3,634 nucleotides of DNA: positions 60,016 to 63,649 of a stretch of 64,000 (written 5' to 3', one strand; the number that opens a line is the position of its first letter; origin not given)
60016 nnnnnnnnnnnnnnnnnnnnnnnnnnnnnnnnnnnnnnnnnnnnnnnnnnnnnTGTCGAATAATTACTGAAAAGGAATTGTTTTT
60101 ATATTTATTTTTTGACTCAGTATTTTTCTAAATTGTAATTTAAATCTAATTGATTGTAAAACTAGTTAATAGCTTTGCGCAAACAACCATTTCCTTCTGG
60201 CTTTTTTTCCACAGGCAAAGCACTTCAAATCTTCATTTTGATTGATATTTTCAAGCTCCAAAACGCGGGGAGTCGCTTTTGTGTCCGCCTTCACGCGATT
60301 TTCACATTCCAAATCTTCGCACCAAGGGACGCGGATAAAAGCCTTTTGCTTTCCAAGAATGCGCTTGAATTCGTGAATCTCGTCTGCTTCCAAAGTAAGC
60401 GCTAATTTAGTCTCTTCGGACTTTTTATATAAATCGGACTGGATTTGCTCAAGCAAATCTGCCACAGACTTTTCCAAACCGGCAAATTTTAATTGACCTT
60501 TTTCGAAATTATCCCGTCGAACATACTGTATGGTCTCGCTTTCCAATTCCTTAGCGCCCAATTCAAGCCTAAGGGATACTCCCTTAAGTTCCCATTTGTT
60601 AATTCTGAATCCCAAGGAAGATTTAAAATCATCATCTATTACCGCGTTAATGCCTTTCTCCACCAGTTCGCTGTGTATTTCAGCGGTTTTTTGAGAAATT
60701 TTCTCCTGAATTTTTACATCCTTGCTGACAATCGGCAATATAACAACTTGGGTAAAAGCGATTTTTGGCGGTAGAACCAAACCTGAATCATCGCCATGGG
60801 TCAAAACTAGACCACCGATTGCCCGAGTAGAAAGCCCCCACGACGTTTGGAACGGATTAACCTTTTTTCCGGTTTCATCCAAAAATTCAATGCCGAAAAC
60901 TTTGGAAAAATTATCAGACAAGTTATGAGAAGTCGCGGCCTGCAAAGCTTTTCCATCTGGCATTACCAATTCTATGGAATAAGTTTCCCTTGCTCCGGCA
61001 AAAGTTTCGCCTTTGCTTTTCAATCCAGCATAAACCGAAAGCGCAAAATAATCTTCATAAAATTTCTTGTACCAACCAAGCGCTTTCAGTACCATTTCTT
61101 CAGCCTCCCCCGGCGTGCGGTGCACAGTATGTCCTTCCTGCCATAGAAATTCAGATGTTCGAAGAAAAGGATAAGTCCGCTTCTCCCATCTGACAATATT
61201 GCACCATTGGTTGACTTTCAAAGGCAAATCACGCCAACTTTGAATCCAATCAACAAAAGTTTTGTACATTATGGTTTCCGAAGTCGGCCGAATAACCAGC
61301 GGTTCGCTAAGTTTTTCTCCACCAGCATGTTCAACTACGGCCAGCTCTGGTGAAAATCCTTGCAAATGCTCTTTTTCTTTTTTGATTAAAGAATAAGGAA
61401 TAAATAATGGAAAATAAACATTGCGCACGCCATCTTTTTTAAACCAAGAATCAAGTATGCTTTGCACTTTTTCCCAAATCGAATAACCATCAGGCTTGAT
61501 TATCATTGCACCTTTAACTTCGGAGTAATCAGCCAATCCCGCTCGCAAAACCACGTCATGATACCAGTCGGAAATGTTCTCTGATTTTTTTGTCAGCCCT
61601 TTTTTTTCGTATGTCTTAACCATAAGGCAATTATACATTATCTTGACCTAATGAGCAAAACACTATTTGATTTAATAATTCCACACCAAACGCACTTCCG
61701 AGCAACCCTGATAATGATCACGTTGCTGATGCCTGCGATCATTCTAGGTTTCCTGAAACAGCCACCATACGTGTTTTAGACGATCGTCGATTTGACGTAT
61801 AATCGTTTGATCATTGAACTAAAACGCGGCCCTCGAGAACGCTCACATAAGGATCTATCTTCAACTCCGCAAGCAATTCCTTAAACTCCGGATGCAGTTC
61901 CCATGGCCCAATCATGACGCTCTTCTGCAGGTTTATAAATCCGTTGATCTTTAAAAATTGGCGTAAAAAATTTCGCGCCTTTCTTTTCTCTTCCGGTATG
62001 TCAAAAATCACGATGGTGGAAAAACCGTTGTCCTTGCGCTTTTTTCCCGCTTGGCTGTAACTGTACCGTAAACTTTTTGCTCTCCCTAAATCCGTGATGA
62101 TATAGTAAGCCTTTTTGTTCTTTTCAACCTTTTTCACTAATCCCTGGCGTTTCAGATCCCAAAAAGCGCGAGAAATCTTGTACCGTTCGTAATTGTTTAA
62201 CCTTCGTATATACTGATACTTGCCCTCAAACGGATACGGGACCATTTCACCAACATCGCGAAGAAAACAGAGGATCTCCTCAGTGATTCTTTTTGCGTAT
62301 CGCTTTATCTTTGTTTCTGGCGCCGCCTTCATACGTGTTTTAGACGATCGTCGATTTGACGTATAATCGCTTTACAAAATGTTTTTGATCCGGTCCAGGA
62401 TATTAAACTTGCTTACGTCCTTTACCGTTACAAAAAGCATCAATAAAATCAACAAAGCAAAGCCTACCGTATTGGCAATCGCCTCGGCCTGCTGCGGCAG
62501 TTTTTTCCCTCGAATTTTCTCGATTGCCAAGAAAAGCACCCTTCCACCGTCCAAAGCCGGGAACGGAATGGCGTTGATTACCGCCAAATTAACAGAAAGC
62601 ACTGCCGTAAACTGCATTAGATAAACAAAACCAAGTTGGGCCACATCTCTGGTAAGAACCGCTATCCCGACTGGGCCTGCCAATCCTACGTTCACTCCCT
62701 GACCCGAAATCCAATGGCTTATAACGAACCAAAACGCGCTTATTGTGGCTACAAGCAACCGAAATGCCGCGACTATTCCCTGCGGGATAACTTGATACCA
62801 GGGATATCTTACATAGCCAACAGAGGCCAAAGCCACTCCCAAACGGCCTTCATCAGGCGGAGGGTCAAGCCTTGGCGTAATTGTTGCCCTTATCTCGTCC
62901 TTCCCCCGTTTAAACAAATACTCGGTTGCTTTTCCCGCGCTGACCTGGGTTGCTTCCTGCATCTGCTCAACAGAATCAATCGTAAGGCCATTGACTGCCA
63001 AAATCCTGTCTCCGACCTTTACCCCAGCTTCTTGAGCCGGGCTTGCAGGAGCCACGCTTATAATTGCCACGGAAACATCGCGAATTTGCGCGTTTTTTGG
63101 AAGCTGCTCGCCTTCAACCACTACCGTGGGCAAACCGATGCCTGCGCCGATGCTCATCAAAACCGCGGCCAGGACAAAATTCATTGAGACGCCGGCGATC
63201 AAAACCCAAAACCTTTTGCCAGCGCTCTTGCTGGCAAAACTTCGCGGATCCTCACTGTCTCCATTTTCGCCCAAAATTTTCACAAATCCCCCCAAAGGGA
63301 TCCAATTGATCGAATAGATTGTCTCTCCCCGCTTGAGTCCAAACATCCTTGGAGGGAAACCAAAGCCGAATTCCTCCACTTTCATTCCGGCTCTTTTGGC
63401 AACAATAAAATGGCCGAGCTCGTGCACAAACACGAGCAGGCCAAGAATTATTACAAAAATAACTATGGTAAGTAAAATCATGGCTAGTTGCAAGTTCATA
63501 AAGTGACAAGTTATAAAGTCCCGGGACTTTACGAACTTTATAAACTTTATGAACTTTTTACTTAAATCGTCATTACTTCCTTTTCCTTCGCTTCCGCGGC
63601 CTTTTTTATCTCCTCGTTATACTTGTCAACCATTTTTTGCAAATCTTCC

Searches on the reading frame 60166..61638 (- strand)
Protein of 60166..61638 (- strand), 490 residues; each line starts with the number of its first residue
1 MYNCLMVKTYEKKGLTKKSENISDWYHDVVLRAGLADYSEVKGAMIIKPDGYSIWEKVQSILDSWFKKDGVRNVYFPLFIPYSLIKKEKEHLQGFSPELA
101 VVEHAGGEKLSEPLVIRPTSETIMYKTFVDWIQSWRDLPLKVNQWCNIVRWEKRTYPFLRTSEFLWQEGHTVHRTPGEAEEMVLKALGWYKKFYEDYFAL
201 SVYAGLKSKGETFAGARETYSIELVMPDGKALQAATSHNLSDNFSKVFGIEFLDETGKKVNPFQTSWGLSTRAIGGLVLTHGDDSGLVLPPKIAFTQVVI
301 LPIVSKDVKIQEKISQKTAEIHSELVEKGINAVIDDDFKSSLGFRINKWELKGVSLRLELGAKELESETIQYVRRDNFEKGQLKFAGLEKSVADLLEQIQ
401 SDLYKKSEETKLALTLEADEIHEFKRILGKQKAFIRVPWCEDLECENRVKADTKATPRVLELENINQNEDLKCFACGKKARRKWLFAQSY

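Call 65: search_protein_families(library=pfam, proteins=[window:60166-61638:-], max_evalue=0.0001)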
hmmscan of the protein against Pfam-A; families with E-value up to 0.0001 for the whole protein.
window:60166-61638:- (490 aa): 3 families
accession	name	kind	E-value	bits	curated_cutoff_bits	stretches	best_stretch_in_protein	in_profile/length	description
PF00587.30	tRNA-synt_2b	-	7e-23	82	29.3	1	111-275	8-173/179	tRNA synthetase class II core domain (G, H, P, S and T)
PF09180.16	ProRS-C_1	-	2.6e-19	69.6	31.5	1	422-490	2-71/71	Prolyl-tRNA synthetase, C-terminal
PF03129.25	HGTP_anticodon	-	3.7e-17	62.7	21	1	297-392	1-91/94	Anticodon binding domain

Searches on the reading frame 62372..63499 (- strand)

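Call 65: search_protein_families(library=pfam, proteins=[window:62372-63499:-], max_evalue=0.0001)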
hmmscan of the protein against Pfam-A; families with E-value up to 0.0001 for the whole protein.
window:62372-63499:- (375 aa): 5 families
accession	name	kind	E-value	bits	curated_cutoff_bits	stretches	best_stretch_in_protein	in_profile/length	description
PF02163.28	Peptidase_M50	-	2.3e-58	197.6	27.2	1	15-353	2-221/221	Peptidase family M50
PF17820.7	PDZ_6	-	1.3e-14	54.1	27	1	148-198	4-54/54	PDZ domain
PF13180.12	PDZ_2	-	5.7e-09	36.6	27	1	130-190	12-61/80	PDZ domain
PF00595.29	PDZ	-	1.5e-08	35.4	23.2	1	133-187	23-67/81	PDZ domain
PF14685.13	PDZ_Tricorn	-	5.1e-05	23.6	25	0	152-204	30-84/88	Tricorn protease PDZ domain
